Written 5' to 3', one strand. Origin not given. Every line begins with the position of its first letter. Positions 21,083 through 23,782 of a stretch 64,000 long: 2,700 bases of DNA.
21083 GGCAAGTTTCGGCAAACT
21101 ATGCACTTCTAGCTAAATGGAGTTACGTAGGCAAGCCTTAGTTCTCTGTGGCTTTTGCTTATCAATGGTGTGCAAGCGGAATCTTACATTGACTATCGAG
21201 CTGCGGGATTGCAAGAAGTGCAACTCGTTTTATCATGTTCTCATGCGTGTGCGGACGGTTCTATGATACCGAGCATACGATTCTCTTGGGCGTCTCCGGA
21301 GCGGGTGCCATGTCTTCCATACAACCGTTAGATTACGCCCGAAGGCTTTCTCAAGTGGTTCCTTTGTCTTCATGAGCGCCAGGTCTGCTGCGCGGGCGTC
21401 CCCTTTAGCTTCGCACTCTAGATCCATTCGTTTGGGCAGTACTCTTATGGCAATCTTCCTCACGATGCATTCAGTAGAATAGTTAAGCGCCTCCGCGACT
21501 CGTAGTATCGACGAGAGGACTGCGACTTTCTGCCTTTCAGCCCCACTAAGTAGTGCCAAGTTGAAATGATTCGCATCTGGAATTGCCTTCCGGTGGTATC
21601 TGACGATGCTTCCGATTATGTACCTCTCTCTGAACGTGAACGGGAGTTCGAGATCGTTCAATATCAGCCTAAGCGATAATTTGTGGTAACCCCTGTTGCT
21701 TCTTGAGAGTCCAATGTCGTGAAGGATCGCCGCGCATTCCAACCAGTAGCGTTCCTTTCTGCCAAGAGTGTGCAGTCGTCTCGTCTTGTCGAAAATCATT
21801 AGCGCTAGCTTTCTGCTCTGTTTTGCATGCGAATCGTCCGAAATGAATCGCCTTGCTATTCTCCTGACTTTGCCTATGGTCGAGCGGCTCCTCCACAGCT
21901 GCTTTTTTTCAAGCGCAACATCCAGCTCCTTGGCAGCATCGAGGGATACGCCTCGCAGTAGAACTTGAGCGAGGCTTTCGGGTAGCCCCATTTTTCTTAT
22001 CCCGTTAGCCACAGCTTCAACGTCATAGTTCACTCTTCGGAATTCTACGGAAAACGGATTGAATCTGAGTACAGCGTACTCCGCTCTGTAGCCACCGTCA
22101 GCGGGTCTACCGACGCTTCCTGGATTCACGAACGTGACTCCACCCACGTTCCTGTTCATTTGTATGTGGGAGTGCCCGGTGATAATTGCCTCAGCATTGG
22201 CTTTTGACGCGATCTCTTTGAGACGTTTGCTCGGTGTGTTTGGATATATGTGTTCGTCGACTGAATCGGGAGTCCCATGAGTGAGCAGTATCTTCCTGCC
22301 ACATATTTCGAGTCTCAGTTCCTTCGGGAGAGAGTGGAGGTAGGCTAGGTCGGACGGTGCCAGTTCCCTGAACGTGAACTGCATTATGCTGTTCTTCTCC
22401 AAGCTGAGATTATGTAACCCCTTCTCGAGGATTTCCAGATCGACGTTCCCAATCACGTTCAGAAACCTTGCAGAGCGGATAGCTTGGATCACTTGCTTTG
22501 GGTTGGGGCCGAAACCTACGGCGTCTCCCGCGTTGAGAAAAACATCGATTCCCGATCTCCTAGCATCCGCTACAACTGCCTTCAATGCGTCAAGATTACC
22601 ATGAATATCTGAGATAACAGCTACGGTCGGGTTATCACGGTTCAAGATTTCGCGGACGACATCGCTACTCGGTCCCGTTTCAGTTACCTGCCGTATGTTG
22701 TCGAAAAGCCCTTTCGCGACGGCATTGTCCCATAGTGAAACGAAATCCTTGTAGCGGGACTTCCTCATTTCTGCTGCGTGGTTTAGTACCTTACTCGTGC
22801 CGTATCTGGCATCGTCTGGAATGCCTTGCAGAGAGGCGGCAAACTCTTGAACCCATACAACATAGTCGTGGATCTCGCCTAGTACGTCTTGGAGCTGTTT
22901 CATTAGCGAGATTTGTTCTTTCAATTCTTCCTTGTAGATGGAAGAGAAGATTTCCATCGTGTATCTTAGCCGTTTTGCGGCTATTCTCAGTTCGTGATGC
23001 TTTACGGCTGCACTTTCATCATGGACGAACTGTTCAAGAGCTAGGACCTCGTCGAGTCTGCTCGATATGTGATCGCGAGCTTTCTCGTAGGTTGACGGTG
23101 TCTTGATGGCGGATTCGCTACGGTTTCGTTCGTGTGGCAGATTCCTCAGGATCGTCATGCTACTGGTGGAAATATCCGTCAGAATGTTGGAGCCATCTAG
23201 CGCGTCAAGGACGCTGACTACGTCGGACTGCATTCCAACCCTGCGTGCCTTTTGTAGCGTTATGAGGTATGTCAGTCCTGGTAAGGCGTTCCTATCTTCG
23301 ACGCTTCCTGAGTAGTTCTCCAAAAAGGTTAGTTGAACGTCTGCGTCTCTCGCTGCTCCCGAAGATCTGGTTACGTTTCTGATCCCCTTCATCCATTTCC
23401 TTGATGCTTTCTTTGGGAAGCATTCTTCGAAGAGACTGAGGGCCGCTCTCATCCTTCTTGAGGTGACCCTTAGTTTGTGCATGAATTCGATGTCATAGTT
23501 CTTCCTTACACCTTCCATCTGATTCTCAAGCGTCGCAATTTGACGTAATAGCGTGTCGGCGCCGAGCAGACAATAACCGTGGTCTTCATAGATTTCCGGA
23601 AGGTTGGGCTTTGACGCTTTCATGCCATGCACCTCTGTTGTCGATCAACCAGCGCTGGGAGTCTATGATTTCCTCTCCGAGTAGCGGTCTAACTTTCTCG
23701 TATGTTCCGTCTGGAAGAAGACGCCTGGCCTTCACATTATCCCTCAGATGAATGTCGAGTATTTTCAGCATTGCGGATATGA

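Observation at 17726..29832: Twelve-kb co-directional polyphosphate island in an archaeal context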

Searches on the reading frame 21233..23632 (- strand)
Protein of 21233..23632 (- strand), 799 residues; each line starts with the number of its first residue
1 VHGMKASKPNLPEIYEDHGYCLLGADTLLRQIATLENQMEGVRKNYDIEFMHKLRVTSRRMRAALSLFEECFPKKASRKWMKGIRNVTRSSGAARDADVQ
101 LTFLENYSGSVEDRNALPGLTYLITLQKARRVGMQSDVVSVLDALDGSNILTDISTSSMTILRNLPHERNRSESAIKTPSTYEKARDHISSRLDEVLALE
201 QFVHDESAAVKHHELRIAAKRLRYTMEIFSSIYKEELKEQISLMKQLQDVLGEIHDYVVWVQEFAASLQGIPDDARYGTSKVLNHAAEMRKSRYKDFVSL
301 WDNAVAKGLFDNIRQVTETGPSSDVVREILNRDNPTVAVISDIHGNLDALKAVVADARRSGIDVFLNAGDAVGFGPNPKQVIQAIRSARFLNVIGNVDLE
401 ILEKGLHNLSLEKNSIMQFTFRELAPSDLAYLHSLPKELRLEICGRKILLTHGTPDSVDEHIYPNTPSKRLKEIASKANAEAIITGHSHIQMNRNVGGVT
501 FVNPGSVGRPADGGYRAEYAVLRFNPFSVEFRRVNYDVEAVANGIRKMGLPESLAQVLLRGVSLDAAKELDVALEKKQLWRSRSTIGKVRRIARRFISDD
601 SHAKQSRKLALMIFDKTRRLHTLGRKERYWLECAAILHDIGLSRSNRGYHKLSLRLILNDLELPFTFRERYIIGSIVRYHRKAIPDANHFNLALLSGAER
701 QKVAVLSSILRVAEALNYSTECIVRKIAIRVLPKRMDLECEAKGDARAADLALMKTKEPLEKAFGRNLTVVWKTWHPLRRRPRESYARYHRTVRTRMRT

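Call 3: search_protein_families(library=pfam, proteins=[window:21233-23632:-], max_evalue=0.01)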
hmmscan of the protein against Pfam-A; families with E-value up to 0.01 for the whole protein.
window:21233-23632:- (799 aa): 5 families
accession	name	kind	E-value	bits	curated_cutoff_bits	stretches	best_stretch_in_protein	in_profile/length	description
PF05235.19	CHAD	-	2.1e-47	162.4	25.6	1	28-263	3-226/228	CHAD domain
PF12850.12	Metallophos_2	-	9.6e-26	91.1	27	1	337-523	3-150/154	Calcineurin-like phosphoesterase superfamily domain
PF21447.3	Ppx-GppA_III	-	7.1e-18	65.5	27.3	1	589-723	6-139/177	Ppx/GppA phosphatase, domain III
PF00149.33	Metallophos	-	4.3e-12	47.3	21.5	1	336-490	2-190/191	Calcineurin-like phosphoesterase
PF01966.28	HD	-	0.00046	20.9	22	1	602-702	4-99/116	HD domain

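Call 9: find_homologous_proteins(query=window:21233-23632:-)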
Query window:21233-23632:- (799 aa): 233 proteins with E <= 0.001 among 8000 candidates; the best 120 are listed.
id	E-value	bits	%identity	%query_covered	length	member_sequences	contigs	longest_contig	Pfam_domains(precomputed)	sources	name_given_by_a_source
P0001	0.0e+0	1764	99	100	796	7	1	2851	PF21447.4,PF12850.13,PF00149.34,PF05235.20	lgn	-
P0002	0.0e+0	1520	86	99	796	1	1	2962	PF21447.4,PF12850.13,PF00149.34,PF05235.20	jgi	jgi:putative phosphoesterase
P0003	0.0e+0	1504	85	99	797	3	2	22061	PF21447.4,PF12850.13,PF00149.34,PF05235.20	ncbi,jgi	ncbi:MAG: YfcE family phosphodiesterase [Candidatus Bathyarchaeia archaeon]|jgi:putative phosphoeste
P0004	0.0e+0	1424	82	98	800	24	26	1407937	PF21447.4,PF12850.13,PF00149.34,PF05235.20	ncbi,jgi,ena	ncbi:MAG: YfcE family phosphodiesterase [Candidatus Bathyarchaeia archaeon]|jgi:putative phosphoeste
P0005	0.0e+0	1383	80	97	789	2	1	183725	PF21447.4,PF12850.13,PF00149.34,PF05235.20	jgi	jgi:putative phosphoesterase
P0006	0.0e+0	1348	77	100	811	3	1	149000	PF21447.4,PF12850.13,PF00149.34,PF05235.20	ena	-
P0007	0.0e+0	1347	77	100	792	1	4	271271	PF21447.4,PF12850.13,PF00149.34,PF05235.20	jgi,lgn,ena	jgi:putative phosphoesterase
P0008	0.0e+0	1237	80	87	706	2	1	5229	PF21447.4,PF12850.13,PF00149.34,PF05235.20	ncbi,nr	ncbi:MAG TPA: YfcE family phosphodiesterase, partial [Candidatus Bathyarchaeia archaeon]|nr:YfcE fam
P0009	0.0e+0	1158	79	83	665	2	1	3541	PF21447.4,PF12850.13,PF00149.34,PF05235.20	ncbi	-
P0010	0.0e+0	1078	64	96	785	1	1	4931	PF24391.2,PF21447.4,PF12850.13,PF00149.34,PF05235.20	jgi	jgi:putative phosphoesterase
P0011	0.0e+0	1073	63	96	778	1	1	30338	PF21447.4,PF12850.13,PF00149.34,PF05235.20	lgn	-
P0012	0.0e+0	1072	74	83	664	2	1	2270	PF21447.4,PF12850.13,PF00149.34,PF05235.20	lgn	-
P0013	0.0e+0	1070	63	98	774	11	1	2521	PF21447.4,PF01966.29,PF12850.13,PF00149.34,PF05235.20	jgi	jgi:putative phosphoesterase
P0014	0.0e+0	1052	62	97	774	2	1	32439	PF21447.4,PF12850.13,PF00149.34,PF05235.20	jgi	jgi:putative phosphoesterase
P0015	0.0e+0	1052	62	96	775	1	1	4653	PF21447.4,PF12850.13,PF00149.34,PF05235.20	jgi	jgi:putative phosphoesterase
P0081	4.0e-212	725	45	95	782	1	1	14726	PF24391.2,PF21447.4,PF01966.29,PF12850.13,PF00149.34,PF05235.20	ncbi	ncbi:YfcE family phosphodiesterase [[Eubacterium] cellulosolvens]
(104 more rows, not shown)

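Call 13: find_related_loci(query=A1, collection=genome_contigs, flank=10000)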
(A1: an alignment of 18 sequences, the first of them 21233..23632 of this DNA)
Query A1 (799 aa) in genome_contigs; peptide patterns used: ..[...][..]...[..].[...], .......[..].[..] (x = any residue, [..] = any of these).
277 stretches matched a pattern; 231 encode a relative of the query (tblastn E <= 1e-3); the best 80 are kept; 74 distinct loci.
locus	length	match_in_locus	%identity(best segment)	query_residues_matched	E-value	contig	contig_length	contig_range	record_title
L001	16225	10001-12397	87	1-798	0e+0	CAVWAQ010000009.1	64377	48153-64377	MAG: Candidatus Bathyarchaeota archaeon isolate MFD03726.bin.3.157 genome assembly, contig: contig_76244, whole genome s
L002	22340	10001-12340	82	19-799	0e+0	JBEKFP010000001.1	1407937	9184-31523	MAG: Candidatus Bathyarchaeia archaeon isolate SPRUCE 232 SPRUCE_232_1, whole genome shotgun sequence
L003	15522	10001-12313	61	3-781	0e+0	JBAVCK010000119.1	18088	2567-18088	MAG: Candidatus Bathyarchaeia archaeon isolate MFD04490_ilm_asm_bin17 k127_113389, whole genome shotgun sequence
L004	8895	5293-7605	61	1-781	0e+0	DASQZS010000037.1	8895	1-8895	MAG TPA_asm: Candidatus Acidoferrum sp. isolate SMAG_U11098 k141_95535, whole genome shotgun sequence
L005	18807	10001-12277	57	2-773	0e+0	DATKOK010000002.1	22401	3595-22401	MAG TPA_asm: Candidatus Methylomirabilota bacterium isolate SMAG_U14762 k141_772420, whole genome shotgun sequence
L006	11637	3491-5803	58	2-779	0e+0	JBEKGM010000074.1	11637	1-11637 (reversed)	MAG: Candidatus Bathyarchaeia archaeon isolate SPRUCE 253 SPRUCE_253_74, whole genome shotgun sequence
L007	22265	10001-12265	58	10-773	0e+0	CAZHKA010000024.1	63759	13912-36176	MAG TPA_asm: uncultured Candidatus Bathyarchaeia archaeon isolate SRP140028_co1_632 genome assembly, contig: k141_390798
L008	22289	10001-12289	45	19-773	0e+0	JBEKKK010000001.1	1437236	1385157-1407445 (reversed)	MAG: Candidatus Bathyarchaeia archaeon isolate SPRUCE 345 SPRUCE_345_1, whole genome shotgun sequence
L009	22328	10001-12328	45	7-772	0e+0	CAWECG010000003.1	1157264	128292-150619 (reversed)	MAG: Candidatus Bathyarchaeota archaeon isolate MFD03726.bin.1.224 genome assembly, contig: contig_34182, whole genome s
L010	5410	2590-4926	44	3-772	0e+0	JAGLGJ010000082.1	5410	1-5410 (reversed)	MAG: Candidatus Bathyarchaeota archaeon isolate RS_10_29 ROV157_10.bin.29.fa_82, whole genome shotgun sequence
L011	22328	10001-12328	42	3-773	0e+0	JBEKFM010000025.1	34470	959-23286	MAG: Candidatus Bathyarchaeia archaeon isolate SPRUCE 22 SPRUCE_22_25, whole genome shotgun sequence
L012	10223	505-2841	43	3-772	0e+0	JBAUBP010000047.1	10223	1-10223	MAG: Candidatus Bathyarchaeia archaeon isolate MFD12973_ilm_asm_bin19 k127_403312, whole genome shotgun sequence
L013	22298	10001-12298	44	17-773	0e+0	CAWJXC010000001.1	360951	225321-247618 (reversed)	MAG: Candidatus Bathyarchaeota archaeon isolate MFD01299.bin.2.100 genome assembly, contig: contig_14141, whole genome s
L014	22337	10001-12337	44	2-772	0e+0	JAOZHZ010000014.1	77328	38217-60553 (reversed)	MAG: Candidatus Bathyarchaeota archaeon isolate DYS_1 k147_17030, whole genome shotgun sequence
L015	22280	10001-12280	44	17-773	0e+0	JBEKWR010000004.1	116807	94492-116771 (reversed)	MAG: Candidatus Bathyarchaeia archaeon isolate SPRUCE 632 SPRUCE_632_4, whole genome shotgun sequence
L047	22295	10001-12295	42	20-777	0e+0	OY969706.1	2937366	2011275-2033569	MAG: Candidatus Bathyarchaeota archaeon isolate MFD02416.bin.c.15 genome assembly, chromosome: 1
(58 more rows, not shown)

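Call 18: search_protein_families(library=pfam, proteins=[L047:5359-6033:-, L047:6525-7052:+, L047:7049-7510:-, L047:12277-13854:+, L047:14103-15005:-, L047:15196-16773:+, L047:16913-17413:-, L047:17426-18199:-, L047:18196-19065:-, L047:19065-20000:-], max_evalue=0.001)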
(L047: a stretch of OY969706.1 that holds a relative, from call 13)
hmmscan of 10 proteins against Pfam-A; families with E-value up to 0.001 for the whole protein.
L047:5359-6033:- (224 aa): 4 families
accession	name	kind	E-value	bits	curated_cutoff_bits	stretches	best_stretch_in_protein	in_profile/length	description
PF25213.1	HVO_A0261_N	-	6.5e-06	26.4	35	1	33-92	9-65/86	HVO_A0261 N-terminal domain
PF13545.12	HTH_Crp_2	-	5.3e-05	23.5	27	1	61-86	32-57/70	Crp-like helix-turn-helix domain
PF12802.13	MarR_2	-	5.9e-05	23.6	27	0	37-85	7-54/61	MarR family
PF01047.28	MarR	-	0.00065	20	24.6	0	33-83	1-49/59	MarR family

L047:6525-7052:+ (175 aa): 1 family
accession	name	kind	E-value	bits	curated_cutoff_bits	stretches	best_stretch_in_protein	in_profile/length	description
PF01928.26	CYTH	-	1.6e-16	61.1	23.2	1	1-149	1-155/179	CYTH domain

L047:7049-7510:- (153 aa): 0 families

L047:12277-13854:+ (525 aa): 4 families
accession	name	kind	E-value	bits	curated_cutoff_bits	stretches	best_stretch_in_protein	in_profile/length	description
PF02541.22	Ppx-GppA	-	1.2e-58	199.3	27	1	25-315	2-283/285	Ppx/GppA phosphatase family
PF21447.3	Ppx-GppA_III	-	1.3e-32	113.4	27.3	1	329-486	2-157/177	Ppx/GppA phosphatase, domain III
PF01966.28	HD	-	1.3e-06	29.1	22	1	346-450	4-104/116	HD domain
PF14450.12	FtsA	-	0.00095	20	31.8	0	141-185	2-45/127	Cell division protein FtsA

L047:14103-15005:- (300 aa): 1 family
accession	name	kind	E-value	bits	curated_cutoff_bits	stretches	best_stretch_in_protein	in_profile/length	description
PF03976.20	PPK2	-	3.1e-62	210.6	22.3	1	43-275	4-224/229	Polyphosphate kinase 2 (PPK2)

L047:15196-16773:+ (525 aa): 6 families
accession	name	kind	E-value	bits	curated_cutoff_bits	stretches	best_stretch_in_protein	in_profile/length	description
PF02518.31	HATPase_c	-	4.5e-24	85.5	26.4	1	417-522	2-110/111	Histidine kinase-, DNA gyrase B-, and HSP90-like ATPase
PF08448.16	PAS_4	-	2.7e-11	44.1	23.1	1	171-273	2-109/110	PAS fold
PF00512.31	HisKA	-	3.5e-09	37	26.9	1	308-373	4-62/66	His Kinase A (phospho-acceptor) domain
PF00989.32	PAS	-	2.4e-06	28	22.6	1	165-259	2-97/113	PAS fold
PF14501.12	HATPase_c_5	-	1.9e-05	25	22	1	421-508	6-91/102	GHKL domain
PF13188.13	PAS_8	-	0.00012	22.3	21.8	0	165-198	2-35/65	PAS domain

L047:16913-17413:- (166 aa): 1 family
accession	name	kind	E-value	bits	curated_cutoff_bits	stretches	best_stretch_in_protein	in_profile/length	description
PF01895.24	PhoU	-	1.6e-19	70.4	23.5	2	16-100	1-86/89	PhoU domain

L047:17426-18199:- (257 aa): 5 families
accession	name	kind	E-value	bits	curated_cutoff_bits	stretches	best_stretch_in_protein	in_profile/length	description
PF00005.33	ABC_tran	-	3.1e-30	106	25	1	25-182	1-137/137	ABC transporter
PF13304.12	AAA_21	-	1e-12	49.2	27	2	113-212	196-300/304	AAA domain, putative AbiEii toxin, Type IV TA system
PF02463.25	SMC_N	-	7.9e-07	29.2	40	1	34-218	23-205/220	RecF/RecN/SMC N terminal domain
PF13401.12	AAA_22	-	0.00015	22.5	27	1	36-147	6-79/130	AAA domain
PF03193.22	RsgA_GTPase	-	0.00026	21.3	30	1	22-58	94-129/174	RsgA GTPase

L047:18196-19065:- (289 aa): 1 family
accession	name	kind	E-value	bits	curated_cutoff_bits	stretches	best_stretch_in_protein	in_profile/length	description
PF00528.27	BPD_transp_1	-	1.5e-16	61.1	26.4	1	87-278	2-173/184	Binding-protein-dependent transport system inner membrane component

L047:19065-20000:- (311 aa): 1 family
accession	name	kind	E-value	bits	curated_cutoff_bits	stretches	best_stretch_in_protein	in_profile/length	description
PF00528.27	BPD_transp_1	-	1.5e-11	44.8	26.4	1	82-302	2-182/184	Binding-protein-dependent transport system inner membrane component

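Call 19: search_protein_families(library=ncbifam, proteins=[window:21233-23632:-], max_evalue=0.001)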
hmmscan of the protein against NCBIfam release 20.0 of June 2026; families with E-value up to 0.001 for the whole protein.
window:21233-23632:- (799 aa): 4 families
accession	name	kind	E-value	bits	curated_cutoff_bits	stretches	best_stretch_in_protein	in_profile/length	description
TIGR00040.1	yfcE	subfamily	2.5e-15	56.9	56.25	1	337-524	3-150/158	YfcE family phosphodiesterase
NF006988.0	PRK09453.1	equivalog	4e-15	56.1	117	2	444-529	96-167/183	phosphodiesterase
NF008260.0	PRK11031.1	equivalog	4.2e-07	29.4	624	1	589-713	313-434/496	guanosine-5'-triphosphate,3'-diphosphate diphosphatase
NF008108.0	PRK10854.1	equivalog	3.2e-06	25.6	864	1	628-720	360-449/513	exopolyphosphatase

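Call 29: search_solved_structures(query=window:21233-23632:-, max_evalue=0.01)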
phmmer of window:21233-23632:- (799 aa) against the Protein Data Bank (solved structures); distinct sequences matched with E-value up to 0.01: 18.
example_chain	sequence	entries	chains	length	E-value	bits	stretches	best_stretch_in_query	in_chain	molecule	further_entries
3rqz_A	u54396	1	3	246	1e-21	80.3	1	337-562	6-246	Metallophosphoesterase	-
6qv7_A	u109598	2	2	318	2.9e-19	72.1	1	33-280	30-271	Uncharacterized protein | CHAD domain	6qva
3e0s_A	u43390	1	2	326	3.2e-19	72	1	33-280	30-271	uncharacterized protein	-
3qfm_A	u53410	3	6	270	8.7e-19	70.6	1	333-551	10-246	Putative uncharacterized protein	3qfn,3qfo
1nnw_A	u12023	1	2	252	2.8e-12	49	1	337-561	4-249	hypothetical protein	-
8jgt_A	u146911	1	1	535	2.8e-11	45.7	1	589-722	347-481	Exopolyphosphatase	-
8jgo_A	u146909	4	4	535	2.9e-11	45.7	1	589-722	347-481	Exopolyphosphatase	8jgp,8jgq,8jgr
2gju_A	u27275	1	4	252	2.6e-10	42.6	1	337-561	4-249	252aa long hypothetical protein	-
6qv5_A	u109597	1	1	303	3e-08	35.7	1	40-125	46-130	CHAD domain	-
8jgx_A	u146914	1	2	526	5.1e-07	31.7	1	589-751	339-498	Exopolyphosphatase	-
1u6z_A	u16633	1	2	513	1.3e-05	27.1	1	591-691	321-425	Exopolyphosphatase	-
2flo_A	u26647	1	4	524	1.3e-05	27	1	591-691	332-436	Exopolyphosphatase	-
3rf0_A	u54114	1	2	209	4e-05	25.4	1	630-723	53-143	Exopolyphosphatase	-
6pc0_A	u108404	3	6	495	5.6e-05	24.9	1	593-691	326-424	Guanosine pentaphosphate phosphohydrolase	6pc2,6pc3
6pc1_A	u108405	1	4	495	5.6e-05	24.9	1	593-691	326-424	Guanosine pentaphosphate phosphohydrolase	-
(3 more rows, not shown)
